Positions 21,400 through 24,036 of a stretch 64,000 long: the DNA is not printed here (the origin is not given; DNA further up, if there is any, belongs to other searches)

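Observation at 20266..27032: Six-gene island of signal-peptide-less proteins carrying cell-wall-enzyme-like domains (LDT-like x2, NAGPA-like x2)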

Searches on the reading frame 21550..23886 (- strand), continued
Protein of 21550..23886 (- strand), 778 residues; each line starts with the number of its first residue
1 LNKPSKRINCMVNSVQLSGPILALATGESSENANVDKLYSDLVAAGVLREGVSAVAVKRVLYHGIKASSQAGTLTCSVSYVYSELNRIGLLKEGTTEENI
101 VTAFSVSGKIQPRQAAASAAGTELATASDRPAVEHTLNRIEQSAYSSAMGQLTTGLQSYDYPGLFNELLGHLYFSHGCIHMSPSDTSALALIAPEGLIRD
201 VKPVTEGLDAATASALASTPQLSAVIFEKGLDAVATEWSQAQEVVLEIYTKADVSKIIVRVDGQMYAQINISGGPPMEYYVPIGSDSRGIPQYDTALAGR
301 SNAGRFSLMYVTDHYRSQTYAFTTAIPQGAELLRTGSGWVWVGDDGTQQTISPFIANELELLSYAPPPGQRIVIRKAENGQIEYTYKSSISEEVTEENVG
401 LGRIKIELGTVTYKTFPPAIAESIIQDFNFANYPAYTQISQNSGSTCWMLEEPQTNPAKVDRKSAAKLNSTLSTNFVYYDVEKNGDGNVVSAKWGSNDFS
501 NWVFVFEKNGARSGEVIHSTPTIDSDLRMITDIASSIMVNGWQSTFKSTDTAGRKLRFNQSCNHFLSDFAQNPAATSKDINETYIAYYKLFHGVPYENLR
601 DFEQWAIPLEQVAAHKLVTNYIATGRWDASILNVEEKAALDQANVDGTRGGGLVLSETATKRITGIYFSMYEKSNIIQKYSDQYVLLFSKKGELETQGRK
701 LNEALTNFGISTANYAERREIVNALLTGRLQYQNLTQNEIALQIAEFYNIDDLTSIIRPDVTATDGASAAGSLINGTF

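Call 59: predict_structure(alignment_id=A1)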
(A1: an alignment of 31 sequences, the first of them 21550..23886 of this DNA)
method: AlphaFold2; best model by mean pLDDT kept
length: 778 residues; sequences in the alignment: 31
mean_pLDDT: 82.2   pTM: 0.78
mean pLDDT of the five models: 82.2, 81.7, 76.1, 75.0, 74.4
residues with pLDDT >= 90: 383; 70-90: 243; 50-70: 79; < 50: 73
segments of 3 or more residues with pLDDT < 50: 1-17, 117-129, 392-407, 454-457, 761-778
pLDDT, mean of each block of 10 residues (from residue 1): 28 45 72 87 95 82 74 81 83 94 89 55 38 56 82 90 95 89 96 95 95 96 97 96 97 94 98 95 80 92 96 91 91 89 82 87 76 85 78 44 44 76 74 78 66 52 56 75 82 92 95 94 92 96 93 93 96 92 93 95 90 97 96 94 76 86 96 93 97 95 87 88 94 87 79 61 40 26
secondary structure, 60 per line:
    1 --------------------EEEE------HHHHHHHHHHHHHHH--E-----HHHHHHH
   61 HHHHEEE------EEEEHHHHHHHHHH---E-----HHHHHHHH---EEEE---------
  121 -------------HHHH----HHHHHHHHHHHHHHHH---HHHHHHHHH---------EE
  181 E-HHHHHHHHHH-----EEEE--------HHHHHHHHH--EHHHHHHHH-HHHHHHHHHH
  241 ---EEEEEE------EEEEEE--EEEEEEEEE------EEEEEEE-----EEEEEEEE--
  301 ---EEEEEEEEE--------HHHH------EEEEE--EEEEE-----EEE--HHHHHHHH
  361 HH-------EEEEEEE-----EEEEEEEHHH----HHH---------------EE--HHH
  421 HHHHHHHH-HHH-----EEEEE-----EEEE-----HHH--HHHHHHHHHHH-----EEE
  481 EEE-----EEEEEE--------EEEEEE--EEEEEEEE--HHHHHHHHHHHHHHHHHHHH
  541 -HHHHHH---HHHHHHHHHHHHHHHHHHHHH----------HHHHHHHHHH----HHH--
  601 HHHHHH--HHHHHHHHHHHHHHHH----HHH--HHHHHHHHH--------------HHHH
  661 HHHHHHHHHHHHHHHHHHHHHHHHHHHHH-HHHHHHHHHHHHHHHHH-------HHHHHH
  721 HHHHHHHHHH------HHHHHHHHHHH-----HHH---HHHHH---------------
elements in order (helices of 4 or more, strands of 3 or more residues): E21-24 H31-45 H54-64 E65-67 E74-77 H78-87 H97-104 E108-111 H134-137 H142-157 H161-169 E179-181 H183-192 E198-201 H210-218 H222-229 H231-240 E244-249 E256-261 E264-272 E279-285 E291-298 E304-312 H321-324 E331-335 E338-342 E348-350 H353-362 E370-376 E382-388 H418-428 E438-442 E448-451 H462-472 E478-483 E489-494 E503-508 E511-518 H521-540 H542-547 H551-571 H582-591 H601-606 H609-624 H634-642 H657-689 H691-707 H715-730 H737-747 H759-763

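Call 84: fold_search(model_id=the predicted structure, library=pdb)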
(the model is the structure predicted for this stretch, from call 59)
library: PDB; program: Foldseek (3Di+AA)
matches with E <= 10: 341; with E <= 0.001: 0
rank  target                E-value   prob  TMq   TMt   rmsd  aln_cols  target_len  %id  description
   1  5y78_A                2.7e-01  0.10  0.08  0.14  23.6       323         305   11  Crystal structure of the triose-phosphate/phosphate translocator in complex with inorganic phosphate (released 2017-10-04)
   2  9i20_A                2.8e-01  0.11  0.08  0.15  21.7       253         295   13  Cryo-EM structure of human SLC35B1 with ADP (released 2025-05-21)
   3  9j3v_B                2.8e-01  0.10  0.06  0.13  21.8       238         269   12  Fe2+/Fe2+ PolF-L-isoleucine complex (released 2025-10-08)
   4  6n67                  3.4e-01  0.08  0.09  0.14  21.4       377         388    9  Crystal structure of the ligase domain of fungal tRNA ligase Trl1 (released 2019-07-03)
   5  5i20_D                3.6e-01  0.11  0.07  0.15  21.6       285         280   11  Crystal structure of protein (released 2016-06-01)
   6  8y6v_G                4.1e-01  0.06  0.05  0.11  28.4       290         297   14  Near-atomic structure of icosahedrally averaged jumbo bacteriophage PhiKZ capsid (released 2024-08-14)
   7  5i20_A                4.7e-01  0.10  0.07  0.15  21.6       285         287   11  Crystal structure of protein (released 2016-06-01)
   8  5ogk_A                4.7e-01  0.05  0.06  0.11  23.1       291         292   12  Crystal structure of a nucleotide sugar transporter with bound nucleotide sugar. (released 2017-11-22)
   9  9prr_F                5.9e-01  0.06  0.06  0.13  22.1       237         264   11  X-ray crystal structure of Streptomyces cacaoi PolF in complex with iron and L-isoleucine (released 2025-10-15)
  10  6i1z_A                6.8e-01  0.07  0.07  0.14  22.2       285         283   12  Outward facing structure of apo CST (released 2019-06-05)
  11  9prr_D                7.1e-01  0.06  0.06  0.13  21.5       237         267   10  X-ray crystal structure of Streptomyces cacaoi PolF in complex with iron and L-isoleucine (released 2025-10-15)
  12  5ogk_B                7.1e-01  0.04  0.07  0.13  23.3       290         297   14  Crystal structure of a nucleotide sugar transporter with bound nucleotide sugar. (released 2017-11-22)
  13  7pi6_A                7.5e-01  0.04  0.05  0.12  30.2       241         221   14  Trypanosoma brucei ISG65 bound to human complement C3d (released 2022-07-27)
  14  5vtl                  7.8e-01  0.05  0.05  0.13  26.9       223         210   13  Structure of metacyclic invariant surface protein , Tb427.07.360, from Trypanosoma brucei. (released 2018-08-08)
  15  9pj2_F                7.8e-01  0.04  0.06  0.11  21.8       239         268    9  Crystal structure of non-haem diiron azetidine synthase from Streptomyces cacaoi var. asoensis complexed with iron, L- (released 2025-12-24)
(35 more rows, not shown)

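Call 85: fold_search(model_id=the predicted structure, library=viral)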
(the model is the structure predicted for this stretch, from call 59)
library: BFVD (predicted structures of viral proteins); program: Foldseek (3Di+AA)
matches with E <= 10: 369; with E <= 0.001: 0
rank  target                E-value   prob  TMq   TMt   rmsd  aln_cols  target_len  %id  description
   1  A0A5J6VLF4            4.8e-02  0.23  0.08  0.16  23.4       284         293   12  EamA-like transporter family protein [Megaviridae environmental sample]
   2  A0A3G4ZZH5            2.1e-01  0.05  0.06  0.08  29.0       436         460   11  Uncharacterized protein (Fragment) [Gaeavirus sp.]
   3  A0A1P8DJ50            2.9e-01  0.11  0.07  0.14  25.9       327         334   11  (no name in the UniProt tables at hand)
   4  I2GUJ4                3.8e-01  0.06  0.07  0.13  19.3       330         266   14  DUF6378 domain-containing protein [Acinetobacter phage AP22]
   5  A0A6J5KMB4            3.8e-01  0.06  0.06  0.11  34.3       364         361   11  Uncharacterized protein [uncultured Caudovirales phage]
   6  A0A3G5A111            4.0e-01  0.03  0.06  0.07  26.8       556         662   13  Uncharacterized protein [Harvfovirus sp.]
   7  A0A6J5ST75            4.8e-01  0.15  0.07  0.19  14.1       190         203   14  Uncharacterized protein [uncultured Caudovirales phage]
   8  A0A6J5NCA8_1          5.2e-01  0.06  0.08  0.06  25.9       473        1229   10  Large polyvalent protein associated domain-containing protein [uncultured Caudovirales phage]
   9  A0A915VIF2            5.2e-01  0.06  0.05  0.08  26.6       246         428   14  (no name in the UniProt tables at hand)
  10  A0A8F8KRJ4            5.7e-01  0.02  0.06  0.06  25.7       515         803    9  Ubiquitin-like domain-containing protein [Clandestinovirus]
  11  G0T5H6                6.3e-01  0.08  0.07  0.12  18.2       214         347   13  Uncharacterized protein [Wiseana iridescent virus]
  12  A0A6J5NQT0            7.2e-01  0.11  0.08  0.19  13.2       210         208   15  Uncharacterized protein [uncultured Caudovirales phage]
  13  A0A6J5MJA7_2          7.2e-01  0.04  0.07  0.05  30.4       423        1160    9  EF-hand domain-containing protein [uncultured Caudovirales phage]
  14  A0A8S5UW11            7.5e-01  0.04  0.05  0.04  39.8       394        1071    9  Uncharacterized protein [Siphoviridae sp. ctgaU3]
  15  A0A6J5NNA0            7.9e-01  0.06  0.07  0.06  19.1       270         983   14  Bacteriophage lambda, GpH, tail tape measure, C-terminal [uncultured Caudovirales phage]
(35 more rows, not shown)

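Call 91: find_encoding_contigs(protein=P0021, flank=8000, max_places=2)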
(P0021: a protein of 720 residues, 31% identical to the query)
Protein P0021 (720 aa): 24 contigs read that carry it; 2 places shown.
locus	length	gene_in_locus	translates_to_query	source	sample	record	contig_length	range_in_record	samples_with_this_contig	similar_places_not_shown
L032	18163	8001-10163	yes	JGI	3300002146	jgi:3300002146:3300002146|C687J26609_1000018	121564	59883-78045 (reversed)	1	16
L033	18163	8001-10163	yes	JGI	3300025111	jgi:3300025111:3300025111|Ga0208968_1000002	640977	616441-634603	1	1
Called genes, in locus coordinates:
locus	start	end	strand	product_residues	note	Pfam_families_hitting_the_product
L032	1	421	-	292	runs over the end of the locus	PF17848:Zn_ribbon_ACC, PF01039:Carboxyl_trans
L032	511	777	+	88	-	PF01649:Ribosomal_S20p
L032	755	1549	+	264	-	PF00288:GHMP_kinases_N, PF08544:GHMP_kinases_C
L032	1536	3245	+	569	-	PF08497:Radical_SAM_N, PF04055:Radical_SAM, PF11842:DUF3362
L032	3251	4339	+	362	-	PF00988:CPSase_sm_chain, PF00117:GATase, PF07722:Peptidase_C26 (faint)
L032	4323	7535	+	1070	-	PF25596:CPSase_L_D1, PF02786:CPSase_L_D2, PF02787:CPSase_L_D3, PF25596:CPSase_L_D1, PF02786:CPSase_L_D2, PF02222:ATP-grasp, PF15632:ATPgrasp_Ter, PF02142:MGS, +3 more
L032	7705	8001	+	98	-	PF00076:RRM_1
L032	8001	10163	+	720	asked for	PF03734:YkuD (faint)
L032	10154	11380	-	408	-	PF12704:MacB_PCD, PF02687:FtsX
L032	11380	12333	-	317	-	PF25917:BSH_RND, PF25973:BSH_CzcB, PF25984:BSH_YknX (weak), PF25990:Beta-barrel_YknX (weak), PF25975:CzcB_C (weak), PF25989:YknX_C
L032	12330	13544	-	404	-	PF02321:OEP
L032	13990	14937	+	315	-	PF03706:LPG_synthase_TM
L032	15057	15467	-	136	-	PF00075:RNase_H, PF13456:RVT_3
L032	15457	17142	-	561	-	PF11731:Cdd1 (faint), PF14716:HHH_8, PF00633:HHH (faint), PF14520:HHH_5 (weak), PF14792:DNA_pol_B_palm (weak), PF14791:DNA_pol_B_thumb, PF02811:PHP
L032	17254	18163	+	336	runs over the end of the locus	-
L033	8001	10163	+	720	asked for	PF03734:YkuD (faint)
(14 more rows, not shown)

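Call 92: find_encoding_contigs(protein=P0005, flank=8000, max_places=2)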
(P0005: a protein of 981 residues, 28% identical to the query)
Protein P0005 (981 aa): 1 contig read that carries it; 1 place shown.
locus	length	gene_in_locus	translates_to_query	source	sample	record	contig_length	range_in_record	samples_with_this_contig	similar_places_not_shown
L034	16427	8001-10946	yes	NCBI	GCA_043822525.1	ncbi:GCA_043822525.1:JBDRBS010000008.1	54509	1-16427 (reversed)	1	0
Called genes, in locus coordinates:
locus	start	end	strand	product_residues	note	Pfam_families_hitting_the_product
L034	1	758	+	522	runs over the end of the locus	PF13231:PMT_2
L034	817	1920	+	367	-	PF13649:Methyltransf_25 (weak)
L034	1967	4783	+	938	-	PF16927:HisKA_7TM, PF00512:HisKA, PF02518:HATPase_c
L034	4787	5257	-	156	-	PF00072:Response_reg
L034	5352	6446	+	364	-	PF13200:DUF4015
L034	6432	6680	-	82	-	-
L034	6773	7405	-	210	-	-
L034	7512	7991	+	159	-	PF01988:VIT1 (weak)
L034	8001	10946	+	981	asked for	-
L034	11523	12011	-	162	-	-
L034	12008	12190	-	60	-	-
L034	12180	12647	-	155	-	PF01668:SmpB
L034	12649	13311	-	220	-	PF01113:DapB_N, PF05173:DapB_C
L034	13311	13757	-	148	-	PF00692:dUTPase, PF22769:DCD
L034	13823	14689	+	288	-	-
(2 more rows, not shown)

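Call 114: search_dna_similar(query=window:21550-23886:-, collection=phages, mode=protein, max_evalue=0.001, max_rows=8)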
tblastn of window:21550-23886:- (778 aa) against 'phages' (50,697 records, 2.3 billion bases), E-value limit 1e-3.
No match.
